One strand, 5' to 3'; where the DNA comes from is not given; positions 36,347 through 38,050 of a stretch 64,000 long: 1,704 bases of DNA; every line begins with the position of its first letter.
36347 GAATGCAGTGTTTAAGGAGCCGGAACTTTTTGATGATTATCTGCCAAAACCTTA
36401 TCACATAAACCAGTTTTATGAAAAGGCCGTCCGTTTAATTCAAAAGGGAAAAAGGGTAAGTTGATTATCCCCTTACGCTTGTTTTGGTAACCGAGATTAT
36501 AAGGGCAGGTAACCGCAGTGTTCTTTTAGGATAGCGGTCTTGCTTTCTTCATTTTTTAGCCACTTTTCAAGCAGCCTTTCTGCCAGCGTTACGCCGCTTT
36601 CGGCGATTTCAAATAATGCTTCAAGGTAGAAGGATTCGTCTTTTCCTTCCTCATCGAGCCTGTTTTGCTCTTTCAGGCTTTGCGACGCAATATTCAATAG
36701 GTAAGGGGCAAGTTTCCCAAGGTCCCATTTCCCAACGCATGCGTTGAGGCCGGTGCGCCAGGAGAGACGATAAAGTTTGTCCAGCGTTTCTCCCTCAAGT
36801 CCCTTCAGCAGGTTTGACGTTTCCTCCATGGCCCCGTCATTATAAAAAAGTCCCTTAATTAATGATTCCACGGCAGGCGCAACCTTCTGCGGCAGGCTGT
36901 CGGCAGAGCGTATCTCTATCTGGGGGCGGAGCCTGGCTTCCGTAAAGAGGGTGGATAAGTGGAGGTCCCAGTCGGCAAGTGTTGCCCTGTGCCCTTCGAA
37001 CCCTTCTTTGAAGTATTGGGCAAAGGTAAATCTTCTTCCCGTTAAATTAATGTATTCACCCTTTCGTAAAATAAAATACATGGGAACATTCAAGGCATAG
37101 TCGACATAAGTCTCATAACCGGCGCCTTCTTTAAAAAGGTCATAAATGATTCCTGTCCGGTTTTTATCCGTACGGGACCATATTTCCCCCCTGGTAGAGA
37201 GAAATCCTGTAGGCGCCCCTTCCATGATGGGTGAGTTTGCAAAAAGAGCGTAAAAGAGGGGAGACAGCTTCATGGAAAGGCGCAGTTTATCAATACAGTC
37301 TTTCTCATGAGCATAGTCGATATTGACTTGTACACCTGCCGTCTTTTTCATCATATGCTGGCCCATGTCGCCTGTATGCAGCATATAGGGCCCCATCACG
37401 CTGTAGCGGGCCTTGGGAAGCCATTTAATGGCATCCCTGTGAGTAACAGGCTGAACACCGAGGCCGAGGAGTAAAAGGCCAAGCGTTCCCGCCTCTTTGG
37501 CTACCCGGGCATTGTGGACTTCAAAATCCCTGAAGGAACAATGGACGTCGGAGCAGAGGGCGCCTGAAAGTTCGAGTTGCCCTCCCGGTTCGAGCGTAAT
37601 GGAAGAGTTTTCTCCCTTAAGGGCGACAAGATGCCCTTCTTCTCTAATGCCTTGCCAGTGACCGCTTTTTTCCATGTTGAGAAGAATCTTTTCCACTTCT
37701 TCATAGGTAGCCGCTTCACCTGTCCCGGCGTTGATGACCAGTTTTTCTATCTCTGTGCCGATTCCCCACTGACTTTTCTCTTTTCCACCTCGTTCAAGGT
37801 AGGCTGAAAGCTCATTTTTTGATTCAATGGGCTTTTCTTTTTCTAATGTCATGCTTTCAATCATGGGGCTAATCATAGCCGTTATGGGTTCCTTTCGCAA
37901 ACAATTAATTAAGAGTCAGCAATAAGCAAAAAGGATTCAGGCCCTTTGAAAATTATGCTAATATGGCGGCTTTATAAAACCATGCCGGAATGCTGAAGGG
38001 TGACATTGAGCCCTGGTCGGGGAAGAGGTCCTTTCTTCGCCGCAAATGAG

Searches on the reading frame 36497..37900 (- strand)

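Call 19: search_protein_families(library=pfam, proteins=[window:36497-37900:-])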
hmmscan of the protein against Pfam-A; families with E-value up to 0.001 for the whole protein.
window:36497-37900:- (467 aa): 1 family
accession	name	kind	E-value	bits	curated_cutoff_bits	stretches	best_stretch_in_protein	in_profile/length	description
PF04107.18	GCS2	-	8.3e-56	189.9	21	1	78-360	16-281/291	Glutamate-cysteine ligase family 2(GCS2)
